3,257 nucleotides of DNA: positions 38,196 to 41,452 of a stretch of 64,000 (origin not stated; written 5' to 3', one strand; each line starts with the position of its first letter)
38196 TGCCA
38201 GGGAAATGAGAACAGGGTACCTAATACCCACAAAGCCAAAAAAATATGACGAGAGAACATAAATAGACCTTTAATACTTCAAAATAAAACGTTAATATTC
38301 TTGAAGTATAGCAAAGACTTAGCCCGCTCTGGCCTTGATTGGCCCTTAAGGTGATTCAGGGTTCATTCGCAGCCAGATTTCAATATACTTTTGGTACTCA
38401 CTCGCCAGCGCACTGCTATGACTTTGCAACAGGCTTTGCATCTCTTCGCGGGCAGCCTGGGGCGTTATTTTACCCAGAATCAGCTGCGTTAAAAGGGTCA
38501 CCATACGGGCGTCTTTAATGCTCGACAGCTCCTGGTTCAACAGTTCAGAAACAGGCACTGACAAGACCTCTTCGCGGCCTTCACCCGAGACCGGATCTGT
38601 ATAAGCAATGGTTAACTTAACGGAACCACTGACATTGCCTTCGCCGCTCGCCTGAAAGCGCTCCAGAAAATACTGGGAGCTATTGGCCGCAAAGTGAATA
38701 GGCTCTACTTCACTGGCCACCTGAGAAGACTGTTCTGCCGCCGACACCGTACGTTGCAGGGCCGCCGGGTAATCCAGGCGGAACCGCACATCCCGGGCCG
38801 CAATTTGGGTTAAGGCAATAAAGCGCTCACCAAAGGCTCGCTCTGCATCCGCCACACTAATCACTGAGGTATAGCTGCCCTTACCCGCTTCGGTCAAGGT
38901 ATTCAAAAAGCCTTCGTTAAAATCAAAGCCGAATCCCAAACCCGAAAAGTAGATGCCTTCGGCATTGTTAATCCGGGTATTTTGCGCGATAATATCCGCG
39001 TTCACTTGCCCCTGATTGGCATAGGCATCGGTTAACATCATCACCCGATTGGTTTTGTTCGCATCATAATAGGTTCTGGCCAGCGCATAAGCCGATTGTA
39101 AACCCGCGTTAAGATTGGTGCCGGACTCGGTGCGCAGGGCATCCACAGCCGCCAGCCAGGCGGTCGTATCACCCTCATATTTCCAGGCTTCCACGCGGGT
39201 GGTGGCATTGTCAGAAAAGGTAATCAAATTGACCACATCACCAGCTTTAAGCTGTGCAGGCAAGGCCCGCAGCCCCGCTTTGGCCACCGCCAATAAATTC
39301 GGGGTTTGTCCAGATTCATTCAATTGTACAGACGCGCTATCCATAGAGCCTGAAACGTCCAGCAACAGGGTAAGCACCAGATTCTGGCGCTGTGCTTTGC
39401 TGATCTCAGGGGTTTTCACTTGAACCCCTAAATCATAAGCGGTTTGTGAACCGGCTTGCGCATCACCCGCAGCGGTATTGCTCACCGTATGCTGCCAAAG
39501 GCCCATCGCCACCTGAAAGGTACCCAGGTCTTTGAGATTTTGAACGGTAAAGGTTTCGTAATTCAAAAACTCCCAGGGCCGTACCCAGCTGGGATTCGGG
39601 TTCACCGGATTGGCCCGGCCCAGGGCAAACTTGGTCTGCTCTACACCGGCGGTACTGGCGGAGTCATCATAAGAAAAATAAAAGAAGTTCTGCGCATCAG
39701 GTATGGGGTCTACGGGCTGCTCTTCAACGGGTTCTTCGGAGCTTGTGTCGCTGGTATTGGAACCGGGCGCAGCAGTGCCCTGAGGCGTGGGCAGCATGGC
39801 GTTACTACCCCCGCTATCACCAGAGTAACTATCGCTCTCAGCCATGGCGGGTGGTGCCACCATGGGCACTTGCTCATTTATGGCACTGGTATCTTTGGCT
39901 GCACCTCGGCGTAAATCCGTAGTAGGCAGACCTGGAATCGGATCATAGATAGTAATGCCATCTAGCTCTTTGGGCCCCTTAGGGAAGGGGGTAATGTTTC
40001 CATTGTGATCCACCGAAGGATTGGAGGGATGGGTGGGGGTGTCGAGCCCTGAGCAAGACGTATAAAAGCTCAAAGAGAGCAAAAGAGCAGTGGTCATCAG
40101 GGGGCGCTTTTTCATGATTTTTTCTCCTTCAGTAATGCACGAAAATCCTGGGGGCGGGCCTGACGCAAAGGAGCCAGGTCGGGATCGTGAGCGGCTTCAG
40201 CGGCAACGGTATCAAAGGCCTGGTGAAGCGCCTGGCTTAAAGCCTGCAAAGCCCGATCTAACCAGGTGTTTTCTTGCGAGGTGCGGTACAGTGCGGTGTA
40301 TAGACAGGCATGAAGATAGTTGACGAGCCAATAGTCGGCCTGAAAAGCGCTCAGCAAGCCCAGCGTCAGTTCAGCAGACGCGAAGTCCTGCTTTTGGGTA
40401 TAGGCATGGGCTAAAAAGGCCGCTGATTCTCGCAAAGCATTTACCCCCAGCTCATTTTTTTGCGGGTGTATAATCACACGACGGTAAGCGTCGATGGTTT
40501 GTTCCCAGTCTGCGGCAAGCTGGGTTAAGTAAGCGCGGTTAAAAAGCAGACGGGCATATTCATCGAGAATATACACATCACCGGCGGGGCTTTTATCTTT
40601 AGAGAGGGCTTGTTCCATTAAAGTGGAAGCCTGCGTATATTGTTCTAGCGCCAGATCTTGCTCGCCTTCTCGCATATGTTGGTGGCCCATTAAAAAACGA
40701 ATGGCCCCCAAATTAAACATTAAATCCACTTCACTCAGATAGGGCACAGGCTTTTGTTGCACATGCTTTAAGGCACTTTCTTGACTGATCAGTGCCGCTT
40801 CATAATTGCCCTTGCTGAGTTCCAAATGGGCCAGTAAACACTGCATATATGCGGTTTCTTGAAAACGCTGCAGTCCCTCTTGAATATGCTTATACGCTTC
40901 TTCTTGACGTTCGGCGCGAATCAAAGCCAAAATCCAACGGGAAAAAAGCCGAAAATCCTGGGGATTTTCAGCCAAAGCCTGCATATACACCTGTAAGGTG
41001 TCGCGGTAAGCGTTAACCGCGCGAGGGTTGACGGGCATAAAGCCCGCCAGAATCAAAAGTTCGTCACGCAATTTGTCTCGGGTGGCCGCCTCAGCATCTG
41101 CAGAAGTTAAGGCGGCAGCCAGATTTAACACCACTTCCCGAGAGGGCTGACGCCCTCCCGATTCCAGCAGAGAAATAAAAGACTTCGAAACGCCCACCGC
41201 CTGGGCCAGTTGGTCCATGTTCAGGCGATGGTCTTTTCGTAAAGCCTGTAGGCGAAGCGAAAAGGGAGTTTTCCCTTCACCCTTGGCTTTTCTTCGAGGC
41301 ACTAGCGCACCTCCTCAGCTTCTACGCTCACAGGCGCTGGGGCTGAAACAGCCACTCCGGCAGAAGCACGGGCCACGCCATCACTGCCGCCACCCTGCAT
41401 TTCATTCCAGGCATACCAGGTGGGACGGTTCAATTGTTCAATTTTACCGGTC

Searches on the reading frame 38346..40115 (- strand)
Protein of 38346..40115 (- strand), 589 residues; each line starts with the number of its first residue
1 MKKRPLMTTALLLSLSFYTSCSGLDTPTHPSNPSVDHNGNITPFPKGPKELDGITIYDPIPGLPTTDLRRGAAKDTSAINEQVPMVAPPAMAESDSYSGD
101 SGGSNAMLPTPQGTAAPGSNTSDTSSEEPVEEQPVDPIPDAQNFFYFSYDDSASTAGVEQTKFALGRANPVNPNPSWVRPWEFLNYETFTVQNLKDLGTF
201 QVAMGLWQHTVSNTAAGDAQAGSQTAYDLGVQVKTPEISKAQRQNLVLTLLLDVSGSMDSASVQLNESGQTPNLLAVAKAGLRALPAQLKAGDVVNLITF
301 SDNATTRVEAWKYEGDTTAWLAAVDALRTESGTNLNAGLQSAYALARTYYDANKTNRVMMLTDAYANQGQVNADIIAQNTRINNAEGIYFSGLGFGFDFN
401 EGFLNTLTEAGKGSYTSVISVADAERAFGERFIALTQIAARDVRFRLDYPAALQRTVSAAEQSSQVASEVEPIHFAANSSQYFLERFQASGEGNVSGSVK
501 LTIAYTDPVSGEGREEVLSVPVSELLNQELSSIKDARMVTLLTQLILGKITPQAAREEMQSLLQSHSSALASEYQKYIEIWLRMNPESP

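Call 7: search_protein_families(library=pfam, proteins=[window:38346-40115:-], max_evalue=0.01)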
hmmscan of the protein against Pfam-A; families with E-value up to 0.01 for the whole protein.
window:38346-40115:- (589 aa): 2 families
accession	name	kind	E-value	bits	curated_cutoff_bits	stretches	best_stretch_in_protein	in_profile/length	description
PF13519.12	VWA_2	-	5e-13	50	27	1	249-364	2-106/107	von Willebrand factor type A domain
PF00092.34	VWA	-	4.8e-10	40.4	23.8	1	249-425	3-166/174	von Willebrand factor type A domain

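Call 63: search_protein_families(library=ncbifam, proteins=[window:38346-40115:-], max_evalue=0.01)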
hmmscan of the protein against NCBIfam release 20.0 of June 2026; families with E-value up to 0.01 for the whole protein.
window:38346-40115:- (589 aa): 3 families
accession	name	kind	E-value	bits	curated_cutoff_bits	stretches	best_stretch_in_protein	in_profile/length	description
TIGR03788.1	marine_srt_targ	equivalog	4.6e-11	41.9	551.65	1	220-449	246-459/629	marine proteobacterial sortase target protein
TIGR00868.1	hCaCC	subfamily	0.00031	18.7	900.85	1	233-381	292-431/863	calcium-activated chloride channel protein 1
TIGR02442.1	Cob-chelat-sub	hypoth_equivalog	0.0034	15.9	779.45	1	239-383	466-600/641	putative cobaltochelatase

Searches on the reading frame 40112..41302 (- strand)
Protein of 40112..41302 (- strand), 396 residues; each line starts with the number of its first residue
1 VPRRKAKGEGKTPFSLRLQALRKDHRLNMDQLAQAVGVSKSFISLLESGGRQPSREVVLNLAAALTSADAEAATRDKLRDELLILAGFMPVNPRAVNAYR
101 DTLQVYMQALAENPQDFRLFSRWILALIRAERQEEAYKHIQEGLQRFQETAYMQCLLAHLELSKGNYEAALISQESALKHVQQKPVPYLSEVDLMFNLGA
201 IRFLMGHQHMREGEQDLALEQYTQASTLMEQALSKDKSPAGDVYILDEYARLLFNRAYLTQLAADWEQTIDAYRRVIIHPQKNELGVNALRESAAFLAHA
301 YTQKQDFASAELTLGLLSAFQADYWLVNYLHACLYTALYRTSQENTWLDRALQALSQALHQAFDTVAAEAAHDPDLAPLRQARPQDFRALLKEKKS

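Call 7: search_protein_families(library=pfam, proteins=[window:40112-41302:-], max_evalue=0.01)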
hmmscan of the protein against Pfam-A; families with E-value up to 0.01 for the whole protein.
window:40112-41302:- (396 aa): 5 families
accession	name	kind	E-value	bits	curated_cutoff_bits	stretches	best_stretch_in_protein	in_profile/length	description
PF13560.12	HTH_31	-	5.1e-10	40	27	1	14-72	2-61/64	Helix-turn-helix domain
PF01381.28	HTH_3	-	5.4e-09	36.4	23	1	18-65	1-48/55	Helix-turn-helix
PF12844.13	HTH_19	-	0.00077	19.8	30.2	1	17-62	3-48/64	Helix-turn-helix domain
PF13443.12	HTH_26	-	0.00083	20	22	1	17-65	1-50/63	Cro/C1-type HTH DNA-binding domain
PF13424.12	TPR_12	-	0.0045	17.6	30.1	1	150-208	2-61/77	Tetratricopeptide repeat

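Call 63: search_protein_families(library=ncbifam, proteins=[window:40112-41302:-], max_evalue=0.01)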
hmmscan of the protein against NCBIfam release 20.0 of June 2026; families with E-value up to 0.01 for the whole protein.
window:40112-41302:- (396 aa): 10 families
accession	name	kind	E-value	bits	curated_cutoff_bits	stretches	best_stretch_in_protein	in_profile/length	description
TIGR03070.1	couple_hipB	subfamily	2e-06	27.6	71.65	1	15-65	4-54/58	type II toxin-antitoxin system Y4mF family antitoxin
NF041951.1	phage_RstR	subfamily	2.7e-06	27.6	80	1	14-69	3-59/108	RstR family transcriptional repressor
NF007257.0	PRK09706.1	subfamily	0.00032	20.5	101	1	14-66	6-58/135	transcriptional repressor DicA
NF003162.0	PRK04140.1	equivalog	0.00047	19.3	263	1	17-65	130-178/317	transcriptional regulator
TIGR03939.1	PGA_TPR_OMP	equivalog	0.00053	18.3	366.65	1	96-223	99-230/800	poly-beta-1,6 N-acetyl-D-glucosamine export porin PgaA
NF006015.0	PRK08154.1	subfamily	0.00088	18.5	204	1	15-104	32-123/314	anaerobic benzoate catabolism transcriptional regulator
NF040959.1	MamA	equivalog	0.0018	17.8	200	0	96-178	84-166/204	magnetosome protein MamA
NF033762.1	social_mot_Tgl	equivalog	0.003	16.9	225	1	98-193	46-141/252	social motility TPR repeat lipoprotein Tgl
NF010465.0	PRK13890.1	equivalog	0.0066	16.5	96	0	21-67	13-59/121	conjugal transfer protein TrbA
NF047558.1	TPR_END_plus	domain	0.0067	16.4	32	1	349-391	16-55/56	TPR end-of-group domain-containing protein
